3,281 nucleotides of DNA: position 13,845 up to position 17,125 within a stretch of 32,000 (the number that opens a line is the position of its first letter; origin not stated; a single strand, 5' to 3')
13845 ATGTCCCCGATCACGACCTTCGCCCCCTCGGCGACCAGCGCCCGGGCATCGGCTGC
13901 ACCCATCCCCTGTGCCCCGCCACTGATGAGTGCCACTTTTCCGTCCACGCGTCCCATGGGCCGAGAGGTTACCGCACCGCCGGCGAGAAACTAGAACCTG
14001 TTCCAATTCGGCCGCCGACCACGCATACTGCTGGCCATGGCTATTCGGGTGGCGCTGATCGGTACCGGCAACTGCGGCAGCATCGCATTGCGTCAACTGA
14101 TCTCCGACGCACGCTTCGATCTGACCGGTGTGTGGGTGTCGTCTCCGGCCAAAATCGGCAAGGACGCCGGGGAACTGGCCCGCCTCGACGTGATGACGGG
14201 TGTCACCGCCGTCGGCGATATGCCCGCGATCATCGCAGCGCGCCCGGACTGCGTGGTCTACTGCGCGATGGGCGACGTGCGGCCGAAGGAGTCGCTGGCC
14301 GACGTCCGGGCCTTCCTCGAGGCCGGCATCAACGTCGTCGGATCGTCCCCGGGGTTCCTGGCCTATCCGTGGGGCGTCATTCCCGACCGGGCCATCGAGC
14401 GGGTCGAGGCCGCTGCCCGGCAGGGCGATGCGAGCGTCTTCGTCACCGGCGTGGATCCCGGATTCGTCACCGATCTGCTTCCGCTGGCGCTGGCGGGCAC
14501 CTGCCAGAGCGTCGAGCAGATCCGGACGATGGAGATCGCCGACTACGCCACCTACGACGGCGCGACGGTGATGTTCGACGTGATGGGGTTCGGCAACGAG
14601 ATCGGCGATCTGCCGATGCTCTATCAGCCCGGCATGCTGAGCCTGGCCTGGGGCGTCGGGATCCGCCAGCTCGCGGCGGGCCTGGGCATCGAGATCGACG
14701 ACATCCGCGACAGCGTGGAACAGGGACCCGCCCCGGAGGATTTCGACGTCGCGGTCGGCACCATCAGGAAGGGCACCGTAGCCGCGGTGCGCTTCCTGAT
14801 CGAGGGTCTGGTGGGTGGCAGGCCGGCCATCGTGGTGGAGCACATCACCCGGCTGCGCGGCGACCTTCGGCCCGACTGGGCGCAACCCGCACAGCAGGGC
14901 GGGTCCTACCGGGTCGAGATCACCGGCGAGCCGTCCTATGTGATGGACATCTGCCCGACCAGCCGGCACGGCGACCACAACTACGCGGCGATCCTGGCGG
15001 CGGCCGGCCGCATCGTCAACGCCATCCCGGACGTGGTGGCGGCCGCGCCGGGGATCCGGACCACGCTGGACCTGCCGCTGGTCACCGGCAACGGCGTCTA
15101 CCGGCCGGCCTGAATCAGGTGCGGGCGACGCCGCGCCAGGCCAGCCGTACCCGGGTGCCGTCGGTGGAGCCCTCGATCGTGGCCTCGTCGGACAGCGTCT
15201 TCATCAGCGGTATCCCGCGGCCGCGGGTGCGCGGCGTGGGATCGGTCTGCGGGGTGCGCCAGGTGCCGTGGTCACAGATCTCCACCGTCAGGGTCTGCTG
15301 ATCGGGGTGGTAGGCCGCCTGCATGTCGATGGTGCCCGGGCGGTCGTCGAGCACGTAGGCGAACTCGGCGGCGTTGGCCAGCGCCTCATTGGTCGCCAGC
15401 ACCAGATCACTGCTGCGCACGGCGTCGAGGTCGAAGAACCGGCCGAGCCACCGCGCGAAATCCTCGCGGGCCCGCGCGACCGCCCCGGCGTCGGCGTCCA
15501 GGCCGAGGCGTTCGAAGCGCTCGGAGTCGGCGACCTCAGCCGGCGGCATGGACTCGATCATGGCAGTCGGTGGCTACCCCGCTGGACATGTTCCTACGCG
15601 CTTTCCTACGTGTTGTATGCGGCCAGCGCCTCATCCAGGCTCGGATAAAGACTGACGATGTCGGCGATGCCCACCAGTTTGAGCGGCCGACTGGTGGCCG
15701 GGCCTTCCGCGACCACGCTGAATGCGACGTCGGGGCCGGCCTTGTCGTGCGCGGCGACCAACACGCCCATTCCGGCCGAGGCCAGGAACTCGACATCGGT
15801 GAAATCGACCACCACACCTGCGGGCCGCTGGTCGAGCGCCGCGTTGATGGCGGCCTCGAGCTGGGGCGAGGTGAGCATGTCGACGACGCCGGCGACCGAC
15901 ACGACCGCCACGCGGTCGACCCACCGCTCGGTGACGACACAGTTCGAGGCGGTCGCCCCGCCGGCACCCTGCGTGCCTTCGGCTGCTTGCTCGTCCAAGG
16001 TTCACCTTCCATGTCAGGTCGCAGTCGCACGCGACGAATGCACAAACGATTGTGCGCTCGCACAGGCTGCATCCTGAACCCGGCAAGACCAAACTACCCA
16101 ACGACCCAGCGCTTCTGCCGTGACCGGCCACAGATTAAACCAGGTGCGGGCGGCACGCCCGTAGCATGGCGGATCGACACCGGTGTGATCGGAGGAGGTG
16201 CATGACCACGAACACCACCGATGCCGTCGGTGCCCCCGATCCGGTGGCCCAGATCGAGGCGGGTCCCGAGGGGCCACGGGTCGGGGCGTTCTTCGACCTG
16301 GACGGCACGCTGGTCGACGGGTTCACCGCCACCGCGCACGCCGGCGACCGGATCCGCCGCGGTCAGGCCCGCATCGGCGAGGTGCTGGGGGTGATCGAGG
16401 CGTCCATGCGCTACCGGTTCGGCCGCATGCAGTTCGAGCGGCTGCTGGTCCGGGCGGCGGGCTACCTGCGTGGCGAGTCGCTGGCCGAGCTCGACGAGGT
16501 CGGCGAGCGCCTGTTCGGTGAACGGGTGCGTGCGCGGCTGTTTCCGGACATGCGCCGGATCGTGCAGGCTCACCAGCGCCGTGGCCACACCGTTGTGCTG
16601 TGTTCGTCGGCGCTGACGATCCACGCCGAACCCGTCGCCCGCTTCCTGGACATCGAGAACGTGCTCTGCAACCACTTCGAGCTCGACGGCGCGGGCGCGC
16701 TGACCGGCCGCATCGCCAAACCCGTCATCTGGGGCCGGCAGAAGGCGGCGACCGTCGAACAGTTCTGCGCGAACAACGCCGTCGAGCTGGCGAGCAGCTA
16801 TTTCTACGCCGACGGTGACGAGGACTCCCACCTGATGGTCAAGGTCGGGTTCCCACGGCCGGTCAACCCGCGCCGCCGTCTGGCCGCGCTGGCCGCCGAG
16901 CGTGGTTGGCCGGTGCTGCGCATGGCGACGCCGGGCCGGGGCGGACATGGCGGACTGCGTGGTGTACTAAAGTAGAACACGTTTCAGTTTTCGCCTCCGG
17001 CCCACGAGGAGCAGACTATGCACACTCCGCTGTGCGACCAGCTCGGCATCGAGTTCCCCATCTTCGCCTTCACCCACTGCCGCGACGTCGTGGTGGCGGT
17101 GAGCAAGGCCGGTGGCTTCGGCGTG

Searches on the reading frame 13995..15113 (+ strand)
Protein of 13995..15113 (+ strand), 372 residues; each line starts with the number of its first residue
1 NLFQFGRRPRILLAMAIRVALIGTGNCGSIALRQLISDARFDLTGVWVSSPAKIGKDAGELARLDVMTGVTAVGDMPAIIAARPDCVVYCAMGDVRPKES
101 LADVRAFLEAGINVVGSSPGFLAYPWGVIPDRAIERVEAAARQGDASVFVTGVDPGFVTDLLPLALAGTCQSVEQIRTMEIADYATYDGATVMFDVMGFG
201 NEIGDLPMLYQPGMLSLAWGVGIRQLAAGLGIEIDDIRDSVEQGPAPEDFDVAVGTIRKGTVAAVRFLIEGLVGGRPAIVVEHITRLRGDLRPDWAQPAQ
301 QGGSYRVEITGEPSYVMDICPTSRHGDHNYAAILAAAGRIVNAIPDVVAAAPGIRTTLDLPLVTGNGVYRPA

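Call 14: search_protein_families(library=pfam, proteins=[window:13995-15113:+], max_evalue=0.001)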
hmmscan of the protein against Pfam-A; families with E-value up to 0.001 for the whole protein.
window:13995-15113:+ (372 aa): 1 family
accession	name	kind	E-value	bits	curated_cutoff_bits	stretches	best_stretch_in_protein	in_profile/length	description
PF19328.4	DAP_DH_C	-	2.3e-16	60.5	23.3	1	157-363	1-193/206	2,4-diaminopentanoate dehydrogenase C-terminal domain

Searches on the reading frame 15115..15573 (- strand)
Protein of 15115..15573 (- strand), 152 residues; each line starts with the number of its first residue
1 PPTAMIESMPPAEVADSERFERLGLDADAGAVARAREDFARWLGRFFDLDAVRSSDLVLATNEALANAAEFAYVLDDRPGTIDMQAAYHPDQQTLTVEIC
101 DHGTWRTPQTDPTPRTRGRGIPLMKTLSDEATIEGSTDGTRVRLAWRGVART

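Call 14: search_protein_families(library=pfam, proteins=[window:15115-15573:-], max_evalue=0.001)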
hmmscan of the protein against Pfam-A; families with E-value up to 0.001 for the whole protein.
window:15115-15573:- (152 aa): 1 family
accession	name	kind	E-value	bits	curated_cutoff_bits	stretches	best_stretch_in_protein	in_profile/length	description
PF13581.12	HATPase_c_2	-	1.8e-22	80.2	27.4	1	27-146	3-127/127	Histidine kinase-like ATPase domain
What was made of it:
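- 15115..15561 (-): RsbW2-like serine kinase (HATPase_c_2), downstream of the STAS gene. It is the presumed kinase that re-phosphorylates RsfB. Pfam HATPase_c_2, E 1.8e-22 (call 14).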

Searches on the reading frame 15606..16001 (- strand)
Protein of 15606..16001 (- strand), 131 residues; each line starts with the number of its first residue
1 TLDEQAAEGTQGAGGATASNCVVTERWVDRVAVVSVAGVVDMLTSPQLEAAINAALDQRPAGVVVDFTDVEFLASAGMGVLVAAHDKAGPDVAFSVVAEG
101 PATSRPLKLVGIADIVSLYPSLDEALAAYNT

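Call 14: search_protein_families(library=pfam, proteins=[window:15606-16001:-], max_evalue=0.001)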
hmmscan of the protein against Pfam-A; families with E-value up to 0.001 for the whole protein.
window:15606-16001:- (131 aa): 2 families
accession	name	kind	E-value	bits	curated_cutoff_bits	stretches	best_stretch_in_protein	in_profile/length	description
PF01740.26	STAS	-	1.5e-12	47.7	22.6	1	29-125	8-106/106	STAS domain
PF13466.11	STAS_2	-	1.6e-10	41.4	29.2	1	34-112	1-79/80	STAS domain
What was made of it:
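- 15606..15998 (-): RsfB orthologue, a STAS anti-sigma-factor antagonist with a conserved phospho-serine (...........). It is the presumed substrate of g1. Pfam STAS (call 14).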

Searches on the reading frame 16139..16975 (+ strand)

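Call 14: search_protein_families(library=pfam, proteins=[window:16139-16975:+], max_evalue=0.001)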
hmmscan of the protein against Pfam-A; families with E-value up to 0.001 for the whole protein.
window:16139-16975:+ (278 aa): 2 families
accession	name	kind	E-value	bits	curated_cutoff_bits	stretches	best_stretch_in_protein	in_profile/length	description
PF12710.13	HAD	-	1.7e-27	97.5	27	1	50-232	1-187/189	haloacid dehalogenase-like hydrolase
PF00702.32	Hydrolase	-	9.7e-10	39.6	26.4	1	50-195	4-155/191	haloacid dehalogenase-like hydrolase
